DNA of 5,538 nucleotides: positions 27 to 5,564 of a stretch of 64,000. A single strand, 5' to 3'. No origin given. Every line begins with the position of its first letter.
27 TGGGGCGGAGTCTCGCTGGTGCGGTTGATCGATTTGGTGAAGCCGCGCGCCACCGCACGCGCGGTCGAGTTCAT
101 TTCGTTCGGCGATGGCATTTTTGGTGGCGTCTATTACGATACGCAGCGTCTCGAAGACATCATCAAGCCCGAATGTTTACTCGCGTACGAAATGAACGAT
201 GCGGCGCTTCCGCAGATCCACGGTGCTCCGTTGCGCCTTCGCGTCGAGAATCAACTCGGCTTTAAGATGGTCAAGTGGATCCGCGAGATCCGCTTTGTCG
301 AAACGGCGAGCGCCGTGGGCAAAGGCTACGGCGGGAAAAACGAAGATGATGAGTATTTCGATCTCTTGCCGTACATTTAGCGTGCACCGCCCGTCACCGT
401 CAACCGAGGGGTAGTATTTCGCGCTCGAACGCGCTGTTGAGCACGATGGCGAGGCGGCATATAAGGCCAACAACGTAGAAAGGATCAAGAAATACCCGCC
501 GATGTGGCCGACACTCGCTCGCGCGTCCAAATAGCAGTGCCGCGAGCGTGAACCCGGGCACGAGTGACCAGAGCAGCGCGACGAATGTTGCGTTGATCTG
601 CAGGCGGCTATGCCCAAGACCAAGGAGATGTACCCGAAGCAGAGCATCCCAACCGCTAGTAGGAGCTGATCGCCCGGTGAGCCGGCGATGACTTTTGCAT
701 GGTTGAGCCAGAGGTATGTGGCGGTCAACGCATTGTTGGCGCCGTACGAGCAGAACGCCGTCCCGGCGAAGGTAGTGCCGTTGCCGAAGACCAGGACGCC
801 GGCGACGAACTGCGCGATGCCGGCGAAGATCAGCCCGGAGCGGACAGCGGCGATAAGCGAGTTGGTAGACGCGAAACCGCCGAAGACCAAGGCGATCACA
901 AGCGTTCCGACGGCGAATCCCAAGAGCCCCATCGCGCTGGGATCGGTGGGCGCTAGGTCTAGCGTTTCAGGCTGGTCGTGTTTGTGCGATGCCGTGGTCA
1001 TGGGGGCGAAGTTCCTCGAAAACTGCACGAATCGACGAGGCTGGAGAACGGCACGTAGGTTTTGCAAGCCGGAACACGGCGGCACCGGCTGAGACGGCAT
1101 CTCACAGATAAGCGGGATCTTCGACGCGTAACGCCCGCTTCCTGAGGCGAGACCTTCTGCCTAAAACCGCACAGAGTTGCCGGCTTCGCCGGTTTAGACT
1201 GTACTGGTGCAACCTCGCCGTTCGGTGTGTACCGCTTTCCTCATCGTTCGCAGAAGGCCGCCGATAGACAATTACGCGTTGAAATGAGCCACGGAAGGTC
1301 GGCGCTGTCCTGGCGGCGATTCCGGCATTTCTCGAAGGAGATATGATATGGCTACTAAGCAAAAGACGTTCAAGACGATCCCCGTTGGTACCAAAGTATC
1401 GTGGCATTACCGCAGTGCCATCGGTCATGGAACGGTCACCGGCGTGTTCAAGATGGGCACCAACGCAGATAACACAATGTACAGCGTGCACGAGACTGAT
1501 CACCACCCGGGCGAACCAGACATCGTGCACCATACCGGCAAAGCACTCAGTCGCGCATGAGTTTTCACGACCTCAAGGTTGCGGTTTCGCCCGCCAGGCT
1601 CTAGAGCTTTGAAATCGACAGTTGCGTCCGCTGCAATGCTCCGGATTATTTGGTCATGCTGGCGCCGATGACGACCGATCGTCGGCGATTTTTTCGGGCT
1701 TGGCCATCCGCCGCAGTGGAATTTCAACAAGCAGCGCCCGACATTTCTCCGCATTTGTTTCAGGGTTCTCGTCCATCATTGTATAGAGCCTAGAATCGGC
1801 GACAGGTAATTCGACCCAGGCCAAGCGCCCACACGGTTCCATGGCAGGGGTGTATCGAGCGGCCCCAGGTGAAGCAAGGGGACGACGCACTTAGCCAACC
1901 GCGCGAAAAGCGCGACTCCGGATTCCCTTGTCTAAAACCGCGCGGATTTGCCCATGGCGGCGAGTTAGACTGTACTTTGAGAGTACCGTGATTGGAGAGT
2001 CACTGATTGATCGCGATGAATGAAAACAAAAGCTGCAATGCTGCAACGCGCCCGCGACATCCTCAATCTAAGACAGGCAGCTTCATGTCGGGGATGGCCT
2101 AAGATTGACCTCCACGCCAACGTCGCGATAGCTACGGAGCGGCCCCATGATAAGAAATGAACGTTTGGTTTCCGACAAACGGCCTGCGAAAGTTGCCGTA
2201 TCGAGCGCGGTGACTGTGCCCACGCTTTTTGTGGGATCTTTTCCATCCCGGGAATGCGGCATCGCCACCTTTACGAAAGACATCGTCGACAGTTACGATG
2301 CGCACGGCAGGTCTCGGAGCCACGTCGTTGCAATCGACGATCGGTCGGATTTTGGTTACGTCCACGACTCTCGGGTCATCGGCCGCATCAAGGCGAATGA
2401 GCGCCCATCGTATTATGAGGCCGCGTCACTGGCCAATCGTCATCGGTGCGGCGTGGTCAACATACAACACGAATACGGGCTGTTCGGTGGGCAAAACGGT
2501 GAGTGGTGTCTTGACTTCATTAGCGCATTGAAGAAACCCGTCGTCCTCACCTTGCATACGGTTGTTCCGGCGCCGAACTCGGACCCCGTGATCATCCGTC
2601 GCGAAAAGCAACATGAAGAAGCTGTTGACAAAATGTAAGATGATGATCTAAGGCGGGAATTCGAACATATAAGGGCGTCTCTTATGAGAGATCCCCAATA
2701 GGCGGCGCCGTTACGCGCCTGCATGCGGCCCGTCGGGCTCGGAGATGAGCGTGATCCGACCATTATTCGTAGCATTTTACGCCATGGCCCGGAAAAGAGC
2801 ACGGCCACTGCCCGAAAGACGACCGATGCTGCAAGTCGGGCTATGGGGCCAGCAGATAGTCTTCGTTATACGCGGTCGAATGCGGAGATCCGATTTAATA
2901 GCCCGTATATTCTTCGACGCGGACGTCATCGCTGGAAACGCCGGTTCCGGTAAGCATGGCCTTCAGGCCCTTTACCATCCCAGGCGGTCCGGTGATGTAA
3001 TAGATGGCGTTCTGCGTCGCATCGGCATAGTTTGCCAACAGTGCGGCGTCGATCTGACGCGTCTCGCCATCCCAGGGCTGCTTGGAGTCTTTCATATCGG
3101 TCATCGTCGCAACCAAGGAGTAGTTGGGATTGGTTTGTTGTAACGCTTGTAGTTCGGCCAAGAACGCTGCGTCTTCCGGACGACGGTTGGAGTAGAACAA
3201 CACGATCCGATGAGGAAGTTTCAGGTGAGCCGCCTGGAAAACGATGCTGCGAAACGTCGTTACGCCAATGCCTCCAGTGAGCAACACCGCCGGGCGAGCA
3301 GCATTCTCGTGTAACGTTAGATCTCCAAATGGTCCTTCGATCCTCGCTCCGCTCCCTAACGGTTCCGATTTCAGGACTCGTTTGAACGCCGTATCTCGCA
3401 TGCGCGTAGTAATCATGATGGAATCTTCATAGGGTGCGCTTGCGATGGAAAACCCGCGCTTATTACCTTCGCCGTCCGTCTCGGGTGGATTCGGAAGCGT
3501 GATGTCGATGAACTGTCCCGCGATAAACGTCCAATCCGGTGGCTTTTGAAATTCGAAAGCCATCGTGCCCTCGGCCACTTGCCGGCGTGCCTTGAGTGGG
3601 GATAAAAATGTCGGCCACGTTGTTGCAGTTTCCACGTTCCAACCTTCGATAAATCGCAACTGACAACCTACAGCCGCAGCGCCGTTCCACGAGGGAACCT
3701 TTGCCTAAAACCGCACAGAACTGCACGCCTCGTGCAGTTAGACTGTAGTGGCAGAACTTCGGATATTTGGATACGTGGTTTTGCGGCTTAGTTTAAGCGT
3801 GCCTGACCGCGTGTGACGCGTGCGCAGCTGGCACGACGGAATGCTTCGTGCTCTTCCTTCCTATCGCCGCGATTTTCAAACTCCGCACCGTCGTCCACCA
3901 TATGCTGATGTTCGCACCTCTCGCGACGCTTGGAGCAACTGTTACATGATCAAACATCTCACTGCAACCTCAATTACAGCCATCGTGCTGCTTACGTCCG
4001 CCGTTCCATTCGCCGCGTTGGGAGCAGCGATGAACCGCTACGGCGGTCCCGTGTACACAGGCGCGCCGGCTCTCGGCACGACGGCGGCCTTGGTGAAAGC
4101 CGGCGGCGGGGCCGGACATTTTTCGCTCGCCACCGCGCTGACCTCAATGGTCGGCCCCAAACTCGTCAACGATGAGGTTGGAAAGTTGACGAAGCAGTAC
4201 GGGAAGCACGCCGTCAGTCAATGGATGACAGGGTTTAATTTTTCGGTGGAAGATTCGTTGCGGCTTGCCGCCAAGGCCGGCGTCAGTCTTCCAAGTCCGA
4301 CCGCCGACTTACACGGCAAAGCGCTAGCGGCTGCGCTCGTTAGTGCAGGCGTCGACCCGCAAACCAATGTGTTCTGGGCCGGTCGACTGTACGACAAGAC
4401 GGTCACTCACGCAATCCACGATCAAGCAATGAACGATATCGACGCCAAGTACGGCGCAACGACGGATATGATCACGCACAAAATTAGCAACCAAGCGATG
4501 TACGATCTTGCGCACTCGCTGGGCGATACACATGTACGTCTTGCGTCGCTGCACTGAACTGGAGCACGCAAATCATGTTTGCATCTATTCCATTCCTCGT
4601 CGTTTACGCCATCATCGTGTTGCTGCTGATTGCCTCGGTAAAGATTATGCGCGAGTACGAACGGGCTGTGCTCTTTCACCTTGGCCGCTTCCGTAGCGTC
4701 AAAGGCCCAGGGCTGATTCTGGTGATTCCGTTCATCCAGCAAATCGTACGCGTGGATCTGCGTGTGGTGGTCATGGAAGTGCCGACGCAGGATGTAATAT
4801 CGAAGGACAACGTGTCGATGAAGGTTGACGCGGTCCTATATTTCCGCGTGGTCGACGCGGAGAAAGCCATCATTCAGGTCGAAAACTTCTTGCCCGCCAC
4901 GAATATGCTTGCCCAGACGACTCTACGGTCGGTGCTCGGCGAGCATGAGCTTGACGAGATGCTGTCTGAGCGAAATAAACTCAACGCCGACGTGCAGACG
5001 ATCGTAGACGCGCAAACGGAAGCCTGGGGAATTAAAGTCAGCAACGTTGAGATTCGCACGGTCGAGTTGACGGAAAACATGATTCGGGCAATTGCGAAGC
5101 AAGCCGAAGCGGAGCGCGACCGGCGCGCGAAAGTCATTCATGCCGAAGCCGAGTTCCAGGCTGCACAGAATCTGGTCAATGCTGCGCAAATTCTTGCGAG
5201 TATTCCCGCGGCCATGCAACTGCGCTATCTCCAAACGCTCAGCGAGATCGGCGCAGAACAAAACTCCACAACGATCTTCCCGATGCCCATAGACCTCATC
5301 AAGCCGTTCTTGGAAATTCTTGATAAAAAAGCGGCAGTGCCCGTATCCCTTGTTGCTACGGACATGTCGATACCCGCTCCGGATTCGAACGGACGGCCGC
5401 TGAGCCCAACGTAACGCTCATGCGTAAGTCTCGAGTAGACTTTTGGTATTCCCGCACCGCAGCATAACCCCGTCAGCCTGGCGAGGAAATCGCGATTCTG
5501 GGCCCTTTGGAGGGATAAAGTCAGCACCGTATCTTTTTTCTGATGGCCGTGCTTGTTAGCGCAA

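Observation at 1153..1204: Recurrent ~50-nt intergenic element (7 copies in 64 kb): conserved boxes flanking a variable hairpin at fixed spacing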

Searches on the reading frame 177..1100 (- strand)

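Call 8: search_protein_families(library=pfam, proteins=[window:177-1100:-], max_evalue=0.01)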
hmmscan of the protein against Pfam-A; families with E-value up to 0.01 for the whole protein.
window:177-1100:- (307 aa): 1 family
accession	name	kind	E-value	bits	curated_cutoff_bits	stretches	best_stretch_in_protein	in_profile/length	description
PF01184.24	Gpr1_Fun34_YaaH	-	1.8e-11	44.5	25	1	52-226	18-196/207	GPR1/FUN34/yaaH family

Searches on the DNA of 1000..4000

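Call 25: search_rna_families(source=window, start=1000, end=4000, threshold=evalue, max_evalue=5)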
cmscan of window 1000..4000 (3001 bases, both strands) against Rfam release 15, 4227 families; matches with E-value up to 5: 2.
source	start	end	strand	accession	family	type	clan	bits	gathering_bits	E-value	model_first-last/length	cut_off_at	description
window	1364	1442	+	RF01704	Glutamine-II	Cis-reg; riboswitch;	-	19.3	33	0.11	1-60/60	no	Glutamine-II riboswitch aptamer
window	2588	2679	-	RF02706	TeloSII_ncR30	Gene; sRNA;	-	13.9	86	4.7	1-226/226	no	TeloSII non coding RNA 30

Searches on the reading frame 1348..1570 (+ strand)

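Call 8: search_protein_families(library=pfam, proteins=[window:1352-1570:+], max_evalue=0.01)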
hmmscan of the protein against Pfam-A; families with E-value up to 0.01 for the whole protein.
window:1352-1570:+ (73 aa): 0 families

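Call 65: search_protein_families(library=pfam, proteins=[window:1348-1560:+], max_evalue=0.01)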
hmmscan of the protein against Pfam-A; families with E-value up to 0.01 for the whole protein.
window:1348-1560:+ (70 aa): 1 family
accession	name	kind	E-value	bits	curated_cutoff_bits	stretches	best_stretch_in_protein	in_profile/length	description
PF11160.13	Hva1_TUDOR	-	0.00068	20.1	24.1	1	14-54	1-40/59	Hypervirulence associated proteins TUDOR domain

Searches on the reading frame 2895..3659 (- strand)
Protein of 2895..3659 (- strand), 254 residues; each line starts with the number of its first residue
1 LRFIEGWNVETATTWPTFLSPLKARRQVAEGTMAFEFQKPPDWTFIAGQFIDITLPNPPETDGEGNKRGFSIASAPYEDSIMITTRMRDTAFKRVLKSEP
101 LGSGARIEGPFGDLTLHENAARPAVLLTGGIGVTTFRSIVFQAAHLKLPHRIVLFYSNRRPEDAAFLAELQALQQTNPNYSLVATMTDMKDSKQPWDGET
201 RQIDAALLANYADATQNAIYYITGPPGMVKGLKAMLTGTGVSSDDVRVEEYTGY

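Call 8: search_protein_families(library=pfam, proteins=[window:2895-3659:-], max_evalue=0.01)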
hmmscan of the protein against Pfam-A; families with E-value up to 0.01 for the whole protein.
window:2895-3659:- (254 aa): 1 family
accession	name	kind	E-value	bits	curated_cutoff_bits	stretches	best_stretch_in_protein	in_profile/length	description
PF00175.26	NAD_binding_1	-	9.8e-16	58.8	22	1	126-232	1-107/109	Oxidoreductase NAD-binding domain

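Call 36: find_homologous_proteins(query=window:2895-3635:-, max_evalue=1e-20)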
Query window:2895-3635:- (246 aa): 7590 proteins with E <= 1e-20 among 8000 candidates; the best 120 are listed.
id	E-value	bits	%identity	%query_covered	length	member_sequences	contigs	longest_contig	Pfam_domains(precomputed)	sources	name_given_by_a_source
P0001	1.0e-147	508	91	100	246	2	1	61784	PF00175.27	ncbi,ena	-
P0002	4.2e-147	506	91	100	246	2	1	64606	PF00175.27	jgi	jgi:ferredoxin-NADP reductase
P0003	7.6e-146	502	91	100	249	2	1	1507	PF00175.27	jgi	jgi:ferredoxin-NADP reductase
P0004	1.4e-137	475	87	100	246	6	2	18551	PF00175.27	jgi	jgi:ferredoxin-NADP reductase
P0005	1.0e-136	472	85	100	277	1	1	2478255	PF00175.27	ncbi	-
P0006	6.4e-134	463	92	90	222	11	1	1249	PF00175.27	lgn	-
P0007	3.8e-133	460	86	97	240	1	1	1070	PF00175.27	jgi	jgi:ferredoxin-NADP reductase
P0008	9.0e-131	452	81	100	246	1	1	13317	PF00175.27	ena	-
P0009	1.5e-130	452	90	90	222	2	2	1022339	PF00175.27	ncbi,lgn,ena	-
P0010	1.0e-127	442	79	100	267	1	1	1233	PF00175.27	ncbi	-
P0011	1.7e-127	442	88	90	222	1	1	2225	PF00175.27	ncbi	-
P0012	8.3e-127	439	89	90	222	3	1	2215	PF00175.27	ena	-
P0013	1.2e-126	439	87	90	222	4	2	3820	PF00175.27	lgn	-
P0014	8.0e-126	436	76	100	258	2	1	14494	PF00175.27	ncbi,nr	ncbi:MAG: FAD-dependent oxidoreductase [Candidatus Eremiobacteraeota bacterium]|nr:FAD-dependent oxi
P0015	4.1e-125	434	80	100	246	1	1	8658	PF00175.27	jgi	jgi:ferredoxin-NADP reductase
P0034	6.2e-112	391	77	90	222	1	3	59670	PF00175.27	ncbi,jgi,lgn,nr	ncbi:MAG: oxidoreductase [Candidatus Meridianibacter frigidus]|nr:MAG: oxidoreductase [Candidatus Er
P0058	5.8e-103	361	65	100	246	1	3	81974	PF00175.27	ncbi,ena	ncbi:MAG TPA: FAD-dependent oxidoreductase [Pyrinomonadaceae bacterium]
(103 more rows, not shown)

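Call 37: find_encoding_contigs(protein=P0001, flank=10000, max_places=2)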
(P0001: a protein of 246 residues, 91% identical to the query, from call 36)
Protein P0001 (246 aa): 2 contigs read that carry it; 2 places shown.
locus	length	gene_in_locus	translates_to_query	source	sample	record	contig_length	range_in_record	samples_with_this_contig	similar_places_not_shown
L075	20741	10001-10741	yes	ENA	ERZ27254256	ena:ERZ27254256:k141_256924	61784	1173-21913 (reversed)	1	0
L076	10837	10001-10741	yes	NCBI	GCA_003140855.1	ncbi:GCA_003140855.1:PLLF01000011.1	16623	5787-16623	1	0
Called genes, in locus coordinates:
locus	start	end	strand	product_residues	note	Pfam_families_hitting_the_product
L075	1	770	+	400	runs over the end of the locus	PF00589:Phage_integrase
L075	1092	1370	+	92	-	-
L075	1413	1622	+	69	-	-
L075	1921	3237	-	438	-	-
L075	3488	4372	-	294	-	PF00034:Cytochrom_C, PF13442:Cytochrome_CBB3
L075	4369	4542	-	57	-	-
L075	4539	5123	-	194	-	PF02433:FixO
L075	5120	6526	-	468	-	PF00115:COX1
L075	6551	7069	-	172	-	-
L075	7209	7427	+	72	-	PF11160:Hva1_TUDOR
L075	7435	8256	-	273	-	PF00730:HhH-GPD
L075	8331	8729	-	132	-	PF22751:DUF488-N3a, PF22752:DUF488-N3i, PF04343:DUF488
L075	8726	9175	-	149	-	-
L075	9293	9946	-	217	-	PF04343:DUF488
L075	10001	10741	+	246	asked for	PF00175:NAD_binding_1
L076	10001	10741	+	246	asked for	PF00175:NAD_binding_1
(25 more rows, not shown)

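Call 38: find_encoding_contigs(protein=P0034, flank=10000, max_places=2)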
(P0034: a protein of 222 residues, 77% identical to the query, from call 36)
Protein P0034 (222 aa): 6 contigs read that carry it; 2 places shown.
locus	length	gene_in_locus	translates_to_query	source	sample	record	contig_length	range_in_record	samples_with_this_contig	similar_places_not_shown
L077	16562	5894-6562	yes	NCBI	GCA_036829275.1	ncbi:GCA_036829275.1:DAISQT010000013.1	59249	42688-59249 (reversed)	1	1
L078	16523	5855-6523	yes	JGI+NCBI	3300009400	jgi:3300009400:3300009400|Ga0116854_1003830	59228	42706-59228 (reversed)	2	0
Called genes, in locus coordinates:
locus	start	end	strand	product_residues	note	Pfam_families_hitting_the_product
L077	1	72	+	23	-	?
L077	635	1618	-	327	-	PF02322:Cyt_bd_oxida_II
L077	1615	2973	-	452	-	PF01654:Cyt_bd_oxida_I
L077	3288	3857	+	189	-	-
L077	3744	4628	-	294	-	PF00730:HhH-GPD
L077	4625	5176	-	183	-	PF22751:DUF488-N3a, PF04343:DUF488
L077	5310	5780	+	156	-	PF01814:Hemerythrin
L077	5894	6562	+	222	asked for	PF00175:NAD_binding_1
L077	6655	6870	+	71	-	PF11160:Hva1_TUDOR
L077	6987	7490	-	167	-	PF15956:DUF4760 (weak)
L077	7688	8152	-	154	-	-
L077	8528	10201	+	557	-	PF01292:Ni_hydr_CYTB, PF00174:Oxidored_molyb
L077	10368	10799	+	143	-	-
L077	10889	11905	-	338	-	PF00512:HisKA, PF02518:HATPase_c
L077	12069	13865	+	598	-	PF01436:NHL (faint), PF25021:TEN_NHL (faint)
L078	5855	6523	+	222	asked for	PF00175:NAD_binding_1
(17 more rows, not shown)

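Call 39: find_encoding_contigs(protein=P0058, flank=10000, max_places=2)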
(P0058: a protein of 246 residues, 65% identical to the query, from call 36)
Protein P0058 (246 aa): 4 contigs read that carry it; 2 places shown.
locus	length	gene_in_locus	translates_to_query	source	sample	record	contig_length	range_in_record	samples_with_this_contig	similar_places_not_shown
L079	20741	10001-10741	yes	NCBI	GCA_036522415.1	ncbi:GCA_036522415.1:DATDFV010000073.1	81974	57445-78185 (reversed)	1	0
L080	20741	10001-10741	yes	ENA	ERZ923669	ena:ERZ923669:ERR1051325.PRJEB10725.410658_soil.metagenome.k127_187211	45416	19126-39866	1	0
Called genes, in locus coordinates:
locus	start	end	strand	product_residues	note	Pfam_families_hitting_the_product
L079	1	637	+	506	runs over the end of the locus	PF00361:Proton_antipo_M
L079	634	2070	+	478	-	PF00361:Proton_antipo_M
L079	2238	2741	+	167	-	PF01814:Hemerythrin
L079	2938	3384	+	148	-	PF00072:Response_reg (weak)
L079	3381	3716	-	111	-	-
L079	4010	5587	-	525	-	PF13493:DUF4118, PF00512:HisKA, PF13581:HATPase_c_2 (weak), PF02518:HATPase_c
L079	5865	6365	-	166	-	PF00571:CBS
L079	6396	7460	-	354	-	PF00512:HisKA, PF02518:HATPase_c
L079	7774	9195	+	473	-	PF02812:ELFV_dehydrog_N, PF00208:ELFV_dehydrog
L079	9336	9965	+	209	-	PF02777:Sod_Fe_C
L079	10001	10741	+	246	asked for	PF00175:NAD_binding_1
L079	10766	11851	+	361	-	PF00923:TAL_FSA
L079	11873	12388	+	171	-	PF01814:Hemerythrin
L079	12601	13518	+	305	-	PF09863:DUF2090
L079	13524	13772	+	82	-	-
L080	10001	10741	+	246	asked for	PF00175:NAD_binding_1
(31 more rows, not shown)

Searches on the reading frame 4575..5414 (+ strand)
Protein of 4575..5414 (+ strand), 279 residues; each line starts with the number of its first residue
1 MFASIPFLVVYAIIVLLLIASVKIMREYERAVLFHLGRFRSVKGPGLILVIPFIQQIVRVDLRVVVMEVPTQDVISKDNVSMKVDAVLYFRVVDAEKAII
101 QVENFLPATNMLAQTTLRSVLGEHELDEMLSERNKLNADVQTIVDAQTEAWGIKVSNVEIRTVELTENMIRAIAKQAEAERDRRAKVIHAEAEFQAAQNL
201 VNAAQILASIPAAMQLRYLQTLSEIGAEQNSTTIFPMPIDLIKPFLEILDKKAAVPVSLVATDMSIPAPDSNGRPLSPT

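Call 50: search_protein_families(library=pfam, proteins=[window:4575-5414:+], max_evalue=0.01)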
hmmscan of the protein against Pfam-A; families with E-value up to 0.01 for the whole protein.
window:4575-5414:+ (279 aa): 1 family
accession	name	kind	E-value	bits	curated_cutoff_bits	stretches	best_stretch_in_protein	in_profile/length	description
PF01145.31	Band_7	-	7.1e-39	134.1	23.6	1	24-193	2-175/176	SPFH domain / Band 7 family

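Call 64: find_encoding_contigs(protein=window:4575-5414:+, flank=10000, max_places=3)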
Protein window:4575-5414:+ (279 aa): no gene with exactly this product is on record in the collection.
